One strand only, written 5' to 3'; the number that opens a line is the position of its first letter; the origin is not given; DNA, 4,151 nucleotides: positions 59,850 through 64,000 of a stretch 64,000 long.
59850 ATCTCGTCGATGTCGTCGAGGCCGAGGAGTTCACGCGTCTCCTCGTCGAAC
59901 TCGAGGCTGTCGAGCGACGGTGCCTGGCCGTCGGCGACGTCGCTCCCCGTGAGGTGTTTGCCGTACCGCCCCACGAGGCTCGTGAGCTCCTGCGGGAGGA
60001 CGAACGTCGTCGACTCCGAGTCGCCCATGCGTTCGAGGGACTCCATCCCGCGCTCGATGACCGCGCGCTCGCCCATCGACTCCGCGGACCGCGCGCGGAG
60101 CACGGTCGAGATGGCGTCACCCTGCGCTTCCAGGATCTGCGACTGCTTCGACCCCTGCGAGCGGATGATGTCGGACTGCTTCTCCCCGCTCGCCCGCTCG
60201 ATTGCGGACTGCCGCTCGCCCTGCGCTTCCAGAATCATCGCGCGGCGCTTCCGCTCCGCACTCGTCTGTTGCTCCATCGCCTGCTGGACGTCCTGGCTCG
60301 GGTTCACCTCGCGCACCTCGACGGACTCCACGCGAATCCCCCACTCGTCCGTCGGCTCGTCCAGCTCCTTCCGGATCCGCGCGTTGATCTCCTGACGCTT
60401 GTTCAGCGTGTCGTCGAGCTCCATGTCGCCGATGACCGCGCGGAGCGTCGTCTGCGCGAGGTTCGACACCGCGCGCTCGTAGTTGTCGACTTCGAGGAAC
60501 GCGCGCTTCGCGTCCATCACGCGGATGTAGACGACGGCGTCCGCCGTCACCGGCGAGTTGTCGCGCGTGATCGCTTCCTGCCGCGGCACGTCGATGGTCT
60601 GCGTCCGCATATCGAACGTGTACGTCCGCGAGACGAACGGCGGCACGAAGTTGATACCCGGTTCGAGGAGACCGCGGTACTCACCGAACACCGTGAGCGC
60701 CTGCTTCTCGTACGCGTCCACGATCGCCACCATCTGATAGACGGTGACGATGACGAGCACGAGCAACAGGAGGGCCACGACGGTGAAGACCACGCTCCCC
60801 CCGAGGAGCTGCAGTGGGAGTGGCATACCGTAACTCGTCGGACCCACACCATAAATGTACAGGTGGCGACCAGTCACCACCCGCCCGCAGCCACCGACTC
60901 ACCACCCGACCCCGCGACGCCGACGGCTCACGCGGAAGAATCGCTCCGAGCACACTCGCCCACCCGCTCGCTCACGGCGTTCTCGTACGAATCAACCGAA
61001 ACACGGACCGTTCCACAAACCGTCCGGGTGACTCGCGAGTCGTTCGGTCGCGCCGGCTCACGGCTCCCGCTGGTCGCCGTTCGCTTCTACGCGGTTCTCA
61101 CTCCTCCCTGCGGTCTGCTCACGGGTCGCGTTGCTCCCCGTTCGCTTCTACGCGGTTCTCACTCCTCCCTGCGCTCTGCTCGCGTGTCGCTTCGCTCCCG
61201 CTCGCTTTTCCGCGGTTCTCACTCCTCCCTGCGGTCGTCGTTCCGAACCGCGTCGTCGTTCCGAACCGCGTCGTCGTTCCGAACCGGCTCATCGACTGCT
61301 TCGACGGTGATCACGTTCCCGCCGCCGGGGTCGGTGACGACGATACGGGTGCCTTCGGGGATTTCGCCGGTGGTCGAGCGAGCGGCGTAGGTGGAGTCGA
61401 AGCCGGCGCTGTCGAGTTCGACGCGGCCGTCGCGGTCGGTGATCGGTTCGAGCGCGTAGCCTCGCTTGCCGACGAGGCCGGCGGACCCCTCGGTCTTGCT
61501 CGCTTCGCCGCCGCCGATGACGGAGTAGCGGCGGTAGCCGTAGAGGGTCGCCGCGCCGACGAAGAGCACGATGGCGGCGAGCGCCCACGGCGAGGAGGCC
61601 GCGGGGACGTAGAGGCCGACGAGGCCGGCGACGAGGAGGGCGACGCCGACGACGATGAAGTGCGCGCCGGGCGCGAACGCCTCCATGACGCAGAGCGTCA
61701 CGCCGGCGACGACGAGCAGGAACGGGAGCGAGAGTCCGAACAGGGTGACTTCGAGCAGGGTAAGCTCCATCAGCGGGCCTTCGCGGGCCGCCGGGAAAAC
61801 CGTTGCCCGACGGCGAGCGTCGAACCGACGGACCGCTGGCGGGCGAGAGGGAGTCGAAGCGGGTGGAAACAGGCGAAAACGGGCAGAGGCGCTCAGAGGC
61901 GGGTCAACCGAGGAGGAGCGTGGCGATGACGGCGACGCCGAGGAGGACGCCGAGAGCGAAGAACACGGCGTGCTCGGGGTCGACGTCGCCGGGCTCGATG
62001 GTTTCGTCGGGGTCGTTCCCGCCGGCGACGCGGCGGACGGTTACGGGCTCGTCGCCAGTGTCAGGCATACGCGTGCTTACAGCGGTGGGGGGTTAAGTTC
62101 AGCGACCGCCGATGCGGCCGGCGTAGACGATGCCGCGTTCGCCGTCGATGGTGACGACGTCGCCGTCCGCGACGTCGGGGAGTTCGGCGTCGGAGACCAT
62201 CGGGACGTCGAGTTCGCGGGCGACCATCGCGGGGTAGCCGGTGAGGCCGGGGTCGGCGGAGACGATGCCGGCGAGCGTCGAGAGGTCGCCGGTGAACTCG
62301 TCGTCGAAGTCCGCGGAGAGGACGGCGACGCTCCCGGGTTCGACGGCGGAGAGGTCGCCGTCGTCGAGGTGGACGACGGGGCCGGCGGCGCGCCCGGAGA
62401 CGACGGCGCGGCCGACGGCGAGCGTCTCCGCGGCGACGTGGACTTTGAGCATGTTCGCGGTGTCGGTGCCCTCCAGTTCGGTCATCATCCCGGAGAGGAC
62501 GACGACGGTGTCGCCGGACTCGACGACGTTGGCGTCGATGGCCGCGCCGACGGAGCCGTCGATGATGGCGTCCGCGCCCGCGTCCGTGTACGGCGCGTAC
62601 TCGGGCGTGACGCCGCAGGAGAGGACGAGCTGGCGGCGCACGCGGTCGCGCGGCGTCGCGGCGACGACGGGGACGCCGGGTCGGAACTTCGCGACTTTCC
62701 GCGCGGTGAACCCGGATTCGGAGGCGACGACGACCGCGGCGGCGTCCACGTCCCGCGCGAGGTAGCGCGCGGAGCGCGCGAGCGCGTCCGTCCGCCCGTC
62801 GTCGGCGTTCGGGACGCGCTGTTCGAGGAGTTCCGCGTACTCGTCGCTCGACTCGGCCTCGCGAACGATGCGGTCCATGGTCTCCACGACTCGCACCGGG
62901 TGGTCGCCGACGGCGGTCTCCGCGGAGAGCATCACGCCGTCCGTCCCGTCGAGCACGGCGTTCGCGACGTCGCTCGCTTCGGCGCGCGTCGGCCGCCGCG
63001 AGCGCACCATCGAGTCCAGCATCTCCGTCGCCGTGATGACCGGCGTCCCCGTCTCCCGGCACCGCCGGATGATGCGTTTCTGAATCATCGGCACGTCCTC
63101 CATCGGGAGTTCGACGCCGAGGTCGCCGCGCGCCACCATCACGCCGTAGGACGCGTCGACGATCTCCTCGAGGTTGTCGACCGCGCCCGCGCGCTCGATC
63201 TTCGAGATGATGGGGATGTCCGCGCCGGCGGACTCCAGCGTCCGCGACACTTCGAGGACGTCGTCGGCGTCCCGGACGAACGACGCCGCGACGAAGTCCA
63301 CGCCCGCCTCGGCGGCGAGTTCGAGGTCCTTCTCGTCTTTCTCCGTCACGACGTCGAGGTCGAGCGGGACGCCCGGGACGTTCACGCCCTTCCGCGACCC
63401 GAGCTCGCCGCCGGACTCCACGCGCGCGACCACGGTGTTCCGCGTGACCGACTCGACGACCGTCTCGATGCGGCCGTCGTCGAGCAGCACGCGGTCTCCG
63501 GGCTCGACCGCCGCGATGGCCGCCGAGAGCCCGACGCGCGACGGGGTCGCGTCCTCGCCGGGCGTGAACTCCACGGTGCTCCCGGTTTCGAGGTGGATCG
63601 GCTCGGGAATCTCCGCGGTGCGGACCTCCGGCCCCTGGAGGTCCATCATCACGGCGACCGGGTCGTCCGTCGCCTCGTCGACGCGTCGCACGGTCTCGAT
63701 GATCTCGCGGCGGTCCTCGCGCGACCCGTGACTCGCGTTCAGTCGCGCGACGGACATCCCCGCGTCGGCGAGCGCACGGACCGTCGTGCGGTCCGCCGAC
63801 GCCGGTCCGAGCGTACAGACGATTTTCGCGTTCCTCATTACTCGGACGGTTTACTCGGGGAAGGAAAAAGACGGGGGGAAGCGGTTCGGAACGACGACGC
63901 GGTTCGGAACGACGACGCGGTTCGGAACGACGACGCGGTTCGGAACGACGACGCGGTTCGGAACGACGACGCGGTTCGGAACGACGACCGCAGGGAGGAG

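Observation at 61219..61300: NfeD C-terminus and stop codon are supplied by the repeat element (translated AVRNDD microsatellite)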

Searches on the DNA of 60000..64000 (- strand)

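Call 24: search_rna_families(source=window, start=60000, end=64000, threshold=evalue, max_evalue=1)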
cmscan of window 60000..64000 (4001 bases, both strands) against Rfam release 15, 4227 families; matches with E-value up to 1: 3.
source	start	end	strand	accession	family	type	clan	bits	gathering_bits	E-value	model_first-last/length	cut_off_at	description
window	63729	63973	+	RF00222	IRES_Bag1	Cis-reg; IRES;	-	28.1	37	0.00088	1-370/370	no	Bag-1 internal ribosome entry site (IRES)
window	60701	60769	-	RF00965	mir-549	Gene; miRNA;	-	23.6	93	0.2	1-72/72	no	mir-549 microRNA precursor family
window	62507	62572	-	RF01059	mir-598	Gene; miRNA;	-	23.3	69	0.15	1-80/80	no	mir-598 microRNA precursor family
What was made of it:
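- On Any Rfam RNA family: Only sub-threshold chance matches were found in 60000-64000, e.g. IRES_Bag1 at 28.1 bits against a gathering score of 37 (call 24).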

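Call 73: search_with_rna_model(model_id=R1, sources=[L002, L003, L004, L005, L007, L008, L009, L010, L011, L012, L013, L014, L015, L016, L017, L018, L019, L020, L021, L022, L023, L024, L025, L026, L027, L028, L029], max_evalue=0.01)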
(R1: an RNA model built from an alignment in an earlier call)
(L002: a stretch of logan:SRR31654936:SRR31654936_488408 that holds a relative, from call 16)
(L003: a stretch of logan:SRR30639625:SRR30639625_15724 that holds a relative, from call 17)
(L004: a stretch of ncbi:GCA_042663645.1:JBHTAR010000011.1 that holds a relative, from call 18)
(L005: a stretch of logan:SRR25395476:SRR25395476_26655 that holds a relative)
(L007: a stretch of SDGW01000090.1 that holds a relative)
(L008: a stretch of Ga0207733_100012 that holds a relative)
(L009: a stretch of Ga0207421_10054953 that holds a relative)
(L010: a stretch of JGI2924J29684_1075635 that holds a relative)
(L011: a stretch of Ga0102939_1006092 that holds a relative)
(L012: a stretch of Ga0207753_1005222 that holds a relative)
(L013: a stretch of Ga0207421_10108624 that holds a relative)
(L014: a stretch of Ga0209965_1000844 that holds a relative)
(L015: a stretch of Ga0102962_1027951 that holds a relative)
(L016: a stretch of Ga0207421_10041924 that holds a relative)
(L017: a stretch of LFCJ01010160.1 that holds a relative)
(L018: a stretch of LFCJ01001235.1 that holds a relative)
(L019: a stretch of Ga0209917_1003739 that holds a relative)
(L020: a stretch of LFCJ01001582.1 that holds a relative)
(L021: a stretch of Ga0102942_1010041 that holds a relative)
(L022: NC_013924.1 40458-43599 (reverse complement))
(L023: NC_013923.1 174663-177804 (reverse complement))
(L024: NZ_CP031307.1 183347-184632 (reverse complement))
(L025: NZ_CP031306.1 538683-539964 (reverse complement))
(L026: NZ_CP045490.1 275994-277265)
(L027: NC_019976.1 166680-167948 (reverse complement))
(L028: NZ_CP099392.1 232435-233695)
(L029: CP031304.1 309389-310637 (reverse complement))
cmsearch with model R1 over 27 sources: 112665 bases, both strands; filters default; matches with E-value up to 0.01: 35.
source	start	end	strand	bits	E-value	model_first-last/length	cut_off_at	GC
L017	6222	6299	-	96.4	6.9e-19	1-78/78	no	0.65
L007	1626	1703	-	93.4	3.1e-18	1-78/78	no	0.68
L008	3311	3387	+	92.9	3.9e-18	1-78/78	no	0.7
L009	1896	1973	+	90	1.7e-17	1-78/78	no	0.67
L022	1512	1588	+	89.6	2e-17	1-78/78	no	0.62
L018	7016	7092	-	88.6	3.3e-17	1-78/78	no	0.66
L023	1512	1588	+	88.6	3.3e-17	1-78/78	no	0.66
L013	712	789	-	88.2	4e-17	1-78/78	no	0.69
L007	1529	1607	+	86.9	7.7e-17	1-78/78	no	0.63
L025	609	683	+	85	2e-16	1-78/78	no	0.65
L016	1650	1725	-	82.9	5.6e-16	1-78/78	no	0.67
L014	9596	9672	+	81.9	9.3e-16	1-78/78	no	0.73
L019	2660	2736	-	81.9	9.3e-16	1-78/78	no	0.73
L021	2307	2383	+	81.9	9.3e-16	1-78/78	no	0.73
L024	612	686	+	79.7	2.7e-15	1-78/78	no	0.6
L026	598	672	+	78.9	4.2e-15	1-78/78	no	0.69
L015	130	211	+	77.8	7.2e-15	1-78/78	no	0.59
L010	3414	3488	-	66.7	1.7e-12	1-78/78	no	0.68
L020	10220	10298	+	64.6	4.9e-12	1-78/78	no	0.68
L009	1814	1884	+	61.8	2e-11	1-78/78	no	0.7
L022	1712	1785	+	54.4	7.9e-10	1-78/78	no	0.62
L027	595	672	+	52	2.6e-09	1-78/78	no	0.65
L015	1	50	+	51.7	3.1e-09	30-78/78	5'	0.7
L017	6090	6159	-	48.5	1.5e-08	1-78/78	no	0.67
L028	598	694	+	47.1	3e-08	1-78/78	no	0.6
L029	598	653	+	45.7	6e-08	1-78/78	no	0.68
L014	9693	9745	+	43.4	1.8e-07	1-78/78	no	0.75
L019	2587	2639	-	43.4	1.8e-07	1-78/78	no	0.75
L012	2619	2743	-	39.1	1.6e-06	1-78/78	no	0.65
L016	1785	1851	-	38.1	2.5e-06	1-78/78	no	0.67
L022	1640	1700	+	36.1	6.9e-06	1-78/78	no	0.61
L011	706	783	-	35.5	9.4e-06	1-78/78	no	0.67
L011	737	795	+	29.3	0.00021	1-78/78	no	0.63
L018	6960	7004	-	23.1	0.0043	1-78/78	no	0.64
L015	241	325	+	21.9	0.0081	1-78/78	no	0.72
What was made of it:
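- The covariance model finds no element at nfeD in the two closest relatives (call 73).
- Tried and rejected: The covariance model finds none (call 73).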

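Call 89: search_with_rna_model(model_id=R1, sources=[L030, L031], max_evalue=1, filters=off)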
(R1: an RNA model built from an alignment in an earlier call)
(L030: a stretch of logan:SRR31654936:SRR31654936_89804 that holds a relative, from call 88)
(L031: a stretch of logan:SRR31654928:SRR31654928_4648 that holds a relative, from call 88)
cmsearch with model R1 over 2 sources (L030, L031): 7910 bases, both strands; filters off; matches with E-value up to 1: 15.
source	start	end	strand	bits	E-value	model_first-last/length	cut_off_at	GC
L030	4076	4162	+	49.7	5.7e-10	1-78/78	no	0.63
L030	4184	4229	+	25.9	7.6e-05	1-78/78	no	0.72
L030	4130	4199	-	18.2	0.0034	1-78/78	no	0.63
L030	1395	1489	+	14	0.029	1-78/78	no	0.64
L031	1208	1302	+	14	0.029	1-78/78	no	0.64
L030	3964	4059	+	13.5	0.036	1-78/78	no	0.7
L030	3874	3943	-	12.3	0.067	1-78/78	no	0.74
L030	1512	1585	+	11.5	0.096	1-78/78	no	0.76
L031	1325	1398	+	11.5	0.096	1-78/78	no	0.76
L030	4004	4112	-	10.8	0.14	1-78/78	no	0.68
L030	3678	3752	-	9.7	0.23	1-78/78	no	0.69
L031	2143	2228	+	8.5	0.43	1-78/78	no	0.66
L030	2330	2415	+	8.2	0.51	1-78/78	no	0.67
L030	705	763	+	7.6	0.68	1-78/78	no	0.78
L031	518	576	+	7.6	0.68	1-78/78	no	0.78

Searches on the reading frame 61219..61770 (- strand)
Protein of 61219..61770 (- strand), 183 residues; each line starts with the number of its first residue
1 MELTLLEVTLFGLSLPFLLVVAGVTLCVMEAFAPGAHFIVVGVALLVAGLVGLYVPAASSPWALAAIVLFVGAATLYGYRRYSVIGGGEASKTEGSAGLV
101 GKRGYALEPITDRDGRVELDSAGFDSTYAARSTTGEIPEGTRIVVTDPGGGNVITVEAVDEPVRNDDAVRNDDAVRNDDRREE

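Call 8: find_encoding_contigs(protein=window:61219-61770:-, flank=10000, max_places=10)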
Protein window:61219-61770:- (183 aa): no gene with exactly this product is on record in the collection.

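Call 10: find_homologous_proteins(query=window:61222-61770:-, max_evalue=0.00001)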
Query window:61222-61770:- (183 aa): 532 proteins with E <= 0.00001 among 2186 candidates; the best 120 are listed.
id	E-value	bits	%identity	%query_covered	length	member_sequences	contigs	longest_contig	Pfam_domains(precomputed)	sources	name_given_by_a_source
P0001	3.0e-74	267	81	88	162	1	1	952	-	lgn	-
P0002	4.7e-73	263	76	90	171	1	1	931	-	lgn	-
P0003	4.8e-57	211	68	83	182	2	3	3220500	-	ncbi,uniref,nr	ncbi:NfeD family protein [Halospeciosus flavus]|uniref:NfeD family protein n=1 Tax=Halospeciosus fla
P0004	5.8e-53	197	59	95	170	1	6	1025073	-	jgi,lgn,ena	-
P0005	7.5e-53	197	63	84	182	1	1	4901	-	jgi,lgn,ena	-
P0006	1.0e-52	197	62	84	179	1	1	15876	-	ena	-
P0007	2.2e-52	196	59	95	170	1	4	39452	-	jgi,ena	-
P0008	1.8e-51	193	56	94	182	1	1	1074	-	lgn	-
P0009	2.8e-51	192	62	84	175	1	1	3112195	-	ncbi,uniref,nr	ncbi:NfeD family protein [Halobacterium wangiae]|uniref:NfeD family protein n=1 Tax=Halobacterium wa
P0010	3.2e-51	192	56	96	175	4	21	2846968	-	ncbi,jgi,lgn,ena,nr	ncbi:hypothetical protein HALDL1_05785 [Halobacterium sp. DL1]|jgi:membrane protein implicated in re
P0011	4.6e-51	191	61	84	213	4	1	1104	-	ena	-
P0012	4.7e-50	188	59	79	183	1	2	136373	-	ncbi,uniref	ncbi:NfeD family protein [Halodesulfurarchaeum sp.]|uniref:NfeD family protein n=1 Tax=Halodesulfura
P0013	4.9e-50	188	60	84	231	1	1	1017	-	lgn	-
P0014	6.0e-50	188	61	77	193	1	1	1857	-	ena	-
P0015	7.7e-50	187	56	96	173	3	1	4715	-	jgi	-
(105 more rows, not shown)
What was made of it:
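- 61219..61770 (-): nfeD coding sequence including the TGA stop (183 aa). Homologues are named NfeD family protein, E down to 3e-74 (call 10).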

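Call 13: search_protein_families(library=pfam, proteins=[window:61222-61770:-])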
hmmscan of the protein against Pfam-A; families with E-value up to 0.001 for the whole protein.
window:61222-61770:- (183 aa): 2 families
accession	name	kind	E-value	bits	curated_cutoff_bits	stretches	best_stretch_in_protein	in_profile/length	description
PF01957.25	NfeD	-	9.7e-05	22.9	29.1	1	98-147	3-47/57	NfeD-like C-terminal, partner-binding domain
PF24961.1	NfeD_membrane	-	0.00038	20.9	26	1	9-75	42-114/119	NfeD integral membrane domain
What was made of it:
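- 61219..61770 (-): Pfam NfeD and NfeD_membrane hits fall below their cut-offs (call 13).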

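Call 16: find_encoding_contigs(protein=P0001, flank=10000)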
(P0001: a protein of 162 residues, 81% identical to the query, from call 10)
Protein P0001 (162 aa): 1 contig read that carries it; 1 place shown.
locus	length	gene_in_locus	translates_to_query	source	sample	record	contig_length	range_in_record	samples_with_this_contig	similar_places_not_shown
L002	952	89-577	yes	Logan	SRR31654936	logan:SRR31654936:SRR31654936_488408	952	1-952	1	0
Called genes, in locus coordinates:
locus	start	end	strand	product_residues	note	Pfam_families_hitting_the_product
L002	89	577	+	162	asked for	-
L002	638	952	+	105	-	?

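Call 17: find_encoding_contigs(protein=P0002, flank=10000)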
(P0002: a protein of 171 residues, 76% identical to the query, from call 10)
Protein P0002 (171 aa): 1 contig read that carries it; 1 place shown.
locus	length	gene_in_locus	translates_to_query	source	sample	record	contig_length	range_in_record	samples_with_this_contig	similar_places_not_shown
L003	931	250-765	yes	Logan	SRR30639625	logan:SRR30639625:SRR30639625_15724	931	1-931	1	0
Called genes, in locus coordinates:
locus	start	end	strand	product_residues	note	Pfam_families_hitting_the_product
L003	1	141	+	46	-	?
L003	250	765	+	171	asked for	-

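Call 18: find_encoding_contigs(protein=P0003, flank=6000, max_places=2)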
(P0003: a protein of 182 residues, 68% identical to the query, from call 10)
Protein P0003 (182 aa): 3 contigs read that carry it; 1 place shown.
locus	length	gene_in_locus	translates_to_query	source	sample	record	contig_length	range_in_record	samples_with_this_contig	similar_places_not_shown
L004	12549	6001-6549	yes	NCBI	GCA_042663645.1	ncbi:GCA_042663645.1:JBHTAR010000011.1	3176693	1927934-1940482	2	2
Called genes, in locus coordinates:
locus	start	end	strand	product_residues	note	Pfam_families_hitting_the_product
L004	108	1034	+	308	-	PF00892:EamA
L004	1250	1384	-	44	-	PF24335:DUF7503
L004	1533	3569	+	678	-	PF00133:tRNA-synt_1, PF01406:tRNA-synt_1e (weak), PF09334:tRNA-synt_1g, PF19303:Anticodon_3, PF01588:tRNA_bind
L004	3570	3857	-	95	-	PF08734:GYD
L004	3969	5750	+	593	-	PF00224:PK, PF02887:PK_C, PF00391:PEP-utilizers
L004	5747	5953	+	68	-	-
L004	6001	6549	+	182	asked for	-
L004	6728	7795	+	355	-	PF01145:Band_7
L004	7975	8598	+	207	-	PF25213:HVO_A0261_N (faint), PF01022:HTH_5 (faint), PF12840:HTH_20 (faint), PF13412:HTH_24 (faint), PF13545:HTH_Crp_2 (faint), PF24266:HTH_HVO_0163_N, PF08279:HTH_11 (weak), PF12802:MarR_2 (weak), +1 more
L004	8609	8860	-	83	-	PF23438:DUF7123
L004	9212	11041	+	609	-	PF00535:Glycos_transf_2, PF13641:Glyco_tranf_2_3 (weak), PF03706:LPG_synthase_TM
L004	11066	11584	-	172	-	PF01931:NTPase_I-T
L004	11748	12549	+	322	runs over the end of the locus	PF08271:Zn_Ribbon_TF, PF00382:TFIIB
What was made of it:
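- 61219..61770 (-): Synteny pyk-DUF7312-nfeD-SPFH matches Halospeciosus flavus (call 18).
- On NfeD family protein: The order is the same in Halospeciosus flavus (calls 13, 18).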

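Call 86: list_cluster_members(proteins=[window:61222-61770:-, window:62102-63838:-, window:61907-62068:-, window:5739-6434:-, window:59612-60829:-, P0121])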
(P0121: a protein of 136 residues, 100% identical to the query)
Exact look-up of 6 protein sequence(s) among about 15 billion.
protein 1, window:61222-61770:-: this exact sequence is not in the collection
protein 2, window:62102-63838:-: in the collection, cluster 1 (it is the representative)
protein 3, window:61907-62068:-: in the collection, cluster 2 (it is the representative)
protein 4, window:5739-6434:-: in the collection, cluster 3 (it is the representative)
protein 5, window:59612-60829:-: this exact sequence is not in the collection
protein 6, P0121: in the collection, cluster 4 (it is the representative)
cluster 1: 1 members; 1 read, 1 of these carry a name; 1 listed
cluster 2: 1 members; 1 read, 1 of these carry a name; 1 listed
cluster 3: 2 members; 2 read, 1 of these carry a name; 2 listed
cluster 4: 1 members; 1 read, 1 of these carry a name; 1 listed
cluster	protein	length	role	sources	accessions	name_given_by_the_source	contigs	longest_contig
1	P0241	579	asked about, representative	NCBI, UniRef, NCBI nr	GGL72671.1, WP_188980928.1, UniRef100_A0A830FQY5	pyruvate kinase [Halocalculus aciditolerans] | Pyruvate kinase n=1 Tax=Halocalculus aciditolerans TaxID=1383812 RepID=A0A830FQY5_9EURY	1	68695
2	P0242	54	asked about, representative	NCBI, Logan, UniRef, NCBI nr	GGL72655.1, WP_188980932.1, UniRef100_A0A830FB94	DUF7312 domain-containing protein [Halocalculus aciditolerans] | DUF7312 domain-containing protein n=1 Tax=Halocalculus aciditolerans TaxID=1383812 ... | hypothetical protein [Halocalculus aciditolerans]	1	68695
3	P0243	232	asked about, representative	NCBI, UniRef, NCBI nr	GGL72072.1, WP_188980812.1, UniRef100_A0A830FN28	phosphoglycerol geranylgeranyltransferase [Halocalculus aciditolerans] | Phosphoglycerol geranylgeranyltransferase n=1 Tax=Halocalculus aciditolerans ... | putative phosphoglycerol geranylgeranyltransferase [Halocalculus aciditolerans]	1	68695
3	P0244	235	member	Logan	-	-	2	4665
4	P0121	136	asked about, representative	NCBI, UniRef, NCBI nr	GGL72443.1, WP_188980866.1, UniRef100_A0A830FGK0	Hsp20 family protein [Halocalculus aciditolerans] | Heat-shock protein Hsp20 n=1 Tax=Halocalculus aciditolerans TaxID=1383812 ...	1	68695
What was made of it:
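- The exact NfeD sequence is absent from the 15-billion-protein collection, although the neighbouring H. aciditolerans proteins are present (call 86). The exact protein is missing from the protein collection while its neighbours are present (call 86).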

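Call 88: find_encoding_contigs(protein=P0244, flank=3000, max_places=3)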
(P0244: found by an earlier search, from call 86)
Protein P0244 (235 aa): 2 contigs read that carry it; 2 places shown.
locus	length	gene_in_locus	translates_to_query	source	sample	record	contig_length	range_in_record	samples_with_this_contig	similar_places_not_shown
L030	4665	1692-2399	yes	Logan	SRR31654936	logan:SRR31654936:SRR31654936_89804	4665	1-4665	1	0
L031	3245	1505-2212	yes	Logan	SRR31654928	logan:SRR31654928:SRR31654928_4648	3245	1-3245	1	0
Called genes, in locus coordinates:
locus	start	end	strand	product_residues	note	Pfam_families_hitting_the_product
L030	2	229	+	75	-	?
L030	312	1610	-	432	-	-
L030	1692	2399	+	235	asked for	PF01884:PcrB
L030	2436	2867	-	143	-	-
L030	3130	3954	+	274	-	PF00288:GHMP_kinases_N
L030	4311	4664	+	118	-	?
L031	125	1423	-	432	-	-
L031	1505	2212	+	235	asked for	PF01884:PcrB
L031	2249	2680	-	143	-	-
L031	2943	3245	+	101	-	?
